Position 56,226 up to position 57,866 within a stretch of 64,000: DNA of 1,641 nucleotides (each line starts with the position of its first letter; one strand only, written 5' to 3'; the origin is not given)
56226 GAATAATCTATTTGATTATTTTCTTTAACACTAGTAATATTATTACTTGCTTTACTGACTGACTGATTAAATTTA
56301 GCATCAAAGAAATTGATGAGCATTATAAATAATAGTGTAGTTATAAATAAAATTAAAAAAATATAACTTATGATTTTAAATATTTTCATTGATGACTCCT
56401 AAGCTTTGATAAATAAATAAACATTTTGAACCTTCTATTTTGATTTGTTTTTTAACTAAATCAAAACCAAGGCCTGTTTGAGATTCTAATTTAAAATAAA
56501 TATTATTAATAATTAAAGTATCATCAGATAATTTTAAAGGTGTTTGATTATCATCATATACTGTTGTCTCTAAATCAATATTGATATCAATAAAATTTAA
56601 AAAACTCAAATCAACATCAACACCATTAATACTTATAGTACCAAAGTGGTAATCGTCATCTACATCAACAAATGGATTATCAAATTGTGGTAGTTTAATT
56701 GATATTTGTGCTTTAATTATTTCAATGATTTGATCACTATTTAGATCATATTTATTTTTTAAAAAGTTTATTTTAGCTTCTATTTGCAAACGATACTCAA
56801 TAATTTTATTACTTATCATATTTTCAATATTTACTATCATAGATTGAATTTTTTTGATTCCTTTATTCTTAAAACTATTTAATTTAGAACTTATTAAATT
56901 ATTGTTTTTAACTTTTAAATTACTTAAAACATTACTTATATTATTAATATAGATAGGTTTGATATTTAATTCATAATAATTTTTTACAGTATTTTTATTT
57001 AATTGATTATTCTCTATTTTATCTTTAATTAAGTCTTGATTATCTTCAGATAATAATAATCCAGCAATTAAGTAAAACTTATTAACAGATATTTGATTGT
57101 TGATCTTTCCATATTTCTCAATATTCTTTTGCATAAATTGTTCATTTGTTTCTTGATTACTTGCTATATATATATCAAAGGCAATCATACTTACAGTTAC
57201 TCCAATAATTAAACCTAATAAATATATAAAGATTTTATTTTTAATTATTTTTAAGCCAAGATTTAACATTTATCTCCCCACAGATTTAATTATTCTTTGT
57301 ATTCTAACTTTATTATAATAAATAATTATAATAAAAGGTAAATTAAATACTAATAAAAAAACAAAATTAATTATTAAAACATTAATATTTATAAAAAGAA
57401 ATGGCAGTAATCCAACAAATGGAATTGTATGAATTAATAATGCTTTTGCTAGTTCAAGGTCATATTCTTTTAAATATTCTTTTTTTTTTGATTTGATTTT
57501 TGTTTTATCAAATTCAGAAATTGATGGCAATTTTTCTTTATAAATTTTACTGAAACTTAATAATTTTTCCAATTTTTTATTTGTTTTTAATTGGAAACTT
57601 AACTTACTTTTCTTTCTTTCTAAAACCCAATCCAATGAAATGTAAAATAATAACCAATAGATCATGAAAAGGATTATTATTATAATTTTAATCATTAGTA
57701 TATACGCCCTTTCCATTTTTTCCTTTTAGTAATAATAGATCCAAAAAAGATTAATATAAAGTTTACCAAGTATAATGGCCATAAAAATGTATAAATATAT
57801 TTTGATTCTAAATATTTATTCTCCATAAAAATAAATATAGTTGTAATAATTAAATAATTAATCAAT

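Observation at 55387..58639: crtQ-like glycosyltransferase and crtO-like acyltransferase, then two unknown ecto-proteins and tspO (crtK), in one tightly coupled gene string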

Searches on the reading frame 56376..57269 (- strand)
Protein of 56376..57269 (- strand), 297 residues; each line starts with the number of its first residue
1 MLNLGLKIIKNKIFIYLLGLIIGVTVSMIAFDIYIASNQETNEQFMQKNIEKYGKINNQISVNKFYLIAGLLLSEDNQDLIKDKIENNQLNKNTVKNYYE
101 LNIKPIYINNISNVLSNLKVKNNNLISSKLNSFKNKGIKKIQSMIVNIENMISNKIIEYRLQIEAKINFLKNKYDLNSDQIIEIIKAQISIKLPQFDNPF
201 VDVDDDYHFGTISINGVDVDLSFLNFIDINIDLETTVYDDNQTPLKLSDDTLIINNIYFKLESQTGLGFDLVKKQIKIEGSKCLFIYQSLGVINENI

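Call 3: search_protein_families(library=pfam, proteins=[window:56376-57269:-], max_evalue=0.1)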
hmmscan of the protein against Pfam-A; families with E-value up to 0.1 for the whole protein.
window:56376-57269:- (297 aa): 0 families

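Call 4: search_protein_families(library=ncbifam, proteins=[window:56376-57269:-], max_evalue=0.1)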
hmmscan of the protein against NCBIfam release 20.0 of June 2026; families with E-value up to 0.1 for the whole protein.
window:56376-57269:- (297 aa): 1 family
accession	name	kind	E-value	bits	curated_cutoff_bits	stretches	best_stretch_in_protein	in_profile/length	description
NF041859.1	silencer_MvaTU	equivalog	0.0046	17.1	75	1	128-189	2-62/120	histone-like nucleoid-structuring protein, MvaT/MvaU family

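Call 19: find_homologous_proteins(query=window:56376-57269:-, max_evalue=0.01)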
Query window:56376-57269:- (297 aa): 2 proteins with E <= 0.01 among 2817 candidates.
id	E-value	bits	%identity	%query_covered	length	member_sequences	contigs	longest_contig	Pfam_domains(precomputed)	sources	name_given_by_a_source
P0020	3.5e-177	605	100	100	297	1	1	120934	-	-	-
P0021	3.4e-32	130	31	98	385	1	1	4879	-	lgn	-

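Call 40: predict_structure(alignment_id=A3)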
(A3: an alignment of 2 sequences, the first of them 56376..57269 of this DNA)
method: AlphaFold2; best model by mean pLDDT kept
length: 297 residues; sequences in the alignment: 2
mean_pLDDT: 35.6   pTM: 0.22
mean pLDDT of the five models: 35.6, 34.3, 33.6, 33.3, 32.6
residues with pLDDT >= 90: 0; 70-90: 0; 50-70: 0; < 50: 297
segments of 3 or more residues with pLDDT < 50: 1-297
pLDDT, mean of each block of 10 residues (from residue 1): 38 42 40 36 36 30 33 39 44 42 39 38 39 44 44 43 41 38 28 25 32 32 30 30 32 31 28 32 32 26
secondary structure, 60 per line:
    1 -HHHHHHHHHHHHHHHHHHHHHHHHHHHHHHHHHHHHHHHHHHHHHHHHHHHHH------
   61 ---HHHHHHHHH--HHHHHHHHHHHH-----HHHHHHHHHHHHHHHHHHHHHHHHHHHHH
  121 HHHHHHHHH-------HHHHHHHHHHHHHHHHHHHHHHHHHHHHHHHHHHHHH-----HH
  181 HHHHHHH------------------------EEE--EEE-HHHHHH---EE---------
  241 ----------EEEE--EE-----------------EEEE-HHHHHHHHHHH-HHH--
elements in order: H2-54 H64-72 H75-86 H92-129 H137-173 H179-187 E212-214 E217-219 H221-226 E251-254 E276-279 H281-291

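Call 55: find_related_loci(query=A5, collection=metagenome_contigs, flank=10000)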
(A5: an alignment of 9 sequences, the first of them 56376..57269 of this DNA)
Query A5 (297 aa) in metagenome_contigs; peptide patterns used: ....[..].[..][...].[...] (x = any residue, [..] = any of these).
287 stretches matched a pattern, but none encodes a relative of the query by tblastn (E <= 1e-3).

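Call 62: search_solved_structures(query=A5, max_evalue=5)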
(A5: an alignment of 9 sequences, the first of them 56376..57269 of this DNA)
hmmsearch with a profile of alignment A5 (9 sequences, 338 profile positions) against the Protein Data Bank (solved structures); distinct sequences matched with E-value up to 5: 48.
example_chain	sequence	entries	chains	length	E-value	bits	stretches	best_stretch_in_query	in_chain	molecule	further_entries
9y5f_B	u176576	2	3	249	9.4e-05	25.4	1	163-238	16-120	sc-t-SNARE-5.s.8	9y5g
9ugr_A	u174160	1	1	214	0.00078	22.4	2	155-241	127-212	Syn-F4-Link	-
9hx4_F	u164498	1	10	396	0.015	18.2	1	108-235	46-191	Apolipoprotein A-IV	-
4zry_B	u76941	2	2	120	0.02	17.8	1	126-215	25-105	Keratin, type II cytoskeletal 1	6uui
6tbm_P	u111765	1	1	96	0.02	17.7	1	105-187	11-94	Transcription and mRNA export factor SUS1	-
2jua_A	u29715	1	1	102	0.037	16.9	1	160-241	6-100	de novo protein S836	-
1p68_A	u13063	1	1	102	0.048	16.5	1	157-241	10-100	De novo designed protein S-824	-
6r17_A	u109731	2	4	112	0.053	16.4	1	136-228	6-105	Synaptonemal complex central element protein 2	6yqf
3mk4_A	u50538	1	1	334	0.056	16.3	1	80-231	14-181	Peroxisomal biogenesis factor 3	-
6kos_A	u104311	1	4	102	0.063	16.1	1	150-241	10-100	SUWA (Super WA20)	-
3ajb_A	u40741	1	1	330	0.086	15.7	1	83-231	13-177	Peroxisomal biogenesis factor 3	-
5ui5_I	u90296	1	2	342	0.12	15.1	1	73-204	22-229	RNA polymerase sigma factor RpoN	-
6jx7_A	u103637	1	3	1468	0.13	15.1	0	160-238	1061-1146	Feline Infectious Peritonitis Virus Spike Protein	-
9r1o_A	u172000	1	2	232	0.14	15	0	132-243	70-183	sc-apCC-6-DPH-NR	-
3vjf_A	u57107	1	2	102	0.17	14.7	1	154-241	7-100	WA20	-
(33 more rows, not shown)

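Call 64: search_protein_families(library=pfam, alignment_id=A5, max_evalue=1)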
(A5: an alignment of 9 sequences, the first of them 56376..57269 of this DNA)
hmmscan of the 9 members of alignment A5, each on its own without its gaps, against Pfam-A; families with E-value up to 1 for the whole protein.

A. member 1, window:56376-57269:- (297 aa): 2 families
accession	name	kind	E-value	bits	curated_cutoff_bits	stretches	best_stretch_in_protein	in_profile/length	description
PF23746.1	Gp41_Mu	-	0.18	12.4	27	0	34-68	45-79/107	Tail assembly protein gp41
PF09068.17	EF-hand_2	-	0.28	11.8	27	0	100-191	30-119/123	EF hand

B. families by the number of members that match (of 9 scanned): 31 families (the first 25 are shown)
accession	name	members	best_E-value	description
PF25541.1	TBCA_PH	1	0.0045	PH domain-containing proteins, TBCA domain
PF02050.21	FliJ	1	0.0096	Flagellar FliJ protein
PF18210.6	Knl1_RWD_C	1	0.015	Knl1 RWD C-terminal domain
PF15456.11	Uds1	1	0.018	Up-regulated During Septation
PF05549.16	Allexi_40kDa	1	0.02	Allexivirus 40kDa protein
PF17898.6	GerD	1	0.03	Spore germination GerD central core domain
PF11004.14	Kdo_hydroxy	1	0.04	3-deoxy-D-manno-oct-2-ulosonic acid (Kdo) hydroxylase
PF04513.17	Baculo_PEP_C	1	0.047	Baculovirus polyhedron envelope protein, PEP, C terminus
PF01442.23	Apolipoprotein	1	0.053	Apolipoprotein A1/A4/E domain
PF01145.31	Band_7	1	0.083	SPFH domain / Band 7 family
PF13685.12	Fe-ADH_2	1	0.11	Iron-containing alcohol dehydrogenase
PF20379.3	DUF6674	1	0.13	Family of unknown function (DUF6674)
PF22560.2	GMT-wHTH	1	0.14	GMT-like wHTH domain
PF08286.16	Spc24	1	0.17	Spc24 subunit of Ndc80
PF23746.1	Gp41_Mu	1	0.18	Tail assembly protein gp41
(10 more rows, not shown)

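Call 74: search_protein_families(library=phrogs, proteins=[window:56376-57269:-], max_evalue=0.01)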
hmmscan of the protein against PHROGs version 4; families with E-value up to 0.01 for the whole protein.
window:56376-57269:- (297 aa): 0 families

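Call 75: search_protein_families(library=padloc, proteins=[window:56376-57269:-], max_evalue=0.01)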
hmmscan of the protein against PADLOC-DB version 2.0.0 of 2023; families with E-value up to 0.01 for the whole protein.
window:56376-57269:- (297 aa): 0 families

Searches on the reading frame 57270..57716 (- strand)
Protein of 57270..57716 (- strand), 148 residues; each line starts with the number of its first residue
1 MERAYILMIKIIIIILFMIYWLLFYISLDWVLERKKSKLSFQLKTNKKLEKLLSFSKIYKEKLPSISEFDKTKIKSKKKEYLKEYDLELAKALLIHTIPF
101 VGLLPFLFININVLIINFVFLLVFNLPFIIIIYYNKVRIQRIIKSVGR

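Call 3: search_protein_families(library=pfam, proteins=[window:57270-57716:-], max_evalue=0.1)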
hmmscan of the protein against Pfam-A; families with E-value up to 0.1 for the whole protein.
window:57270-57716:- (148 aa): 2 families
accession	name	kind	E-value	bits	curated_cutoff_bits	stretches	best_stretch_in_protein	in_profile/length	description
PF18927.5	CrtO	-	1.4e-11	45.2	27.3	1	44-144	11-122/123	Glycosyl-4,4'-diaponeurosporenoate acyltransferase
PF05434.16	Tmemb_9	-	0.0056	17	28.6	1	7-57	53-103/145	TMEM9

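Call 4: search_protein_families(library=ncbifam, proteins=[window:57270-57716:-], max_evalue=0.1)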
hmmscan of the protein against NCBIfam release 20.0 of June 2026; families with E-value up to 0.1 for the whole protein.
window:57270-57716:- (148 aa): 0 families

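Call 74: search_protein_families(library=phrogs, proteins=[window:57270-57695:-], max_evalue=0.01)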
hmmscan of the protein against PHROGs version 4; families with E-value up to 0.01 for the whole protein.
window:57270-57695:- (141 aa): 1 family
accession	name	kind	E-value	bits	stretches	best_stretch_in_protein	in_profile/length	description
phrog_8566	-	unknown function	0.00047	21.2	1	5-78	13-91/127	-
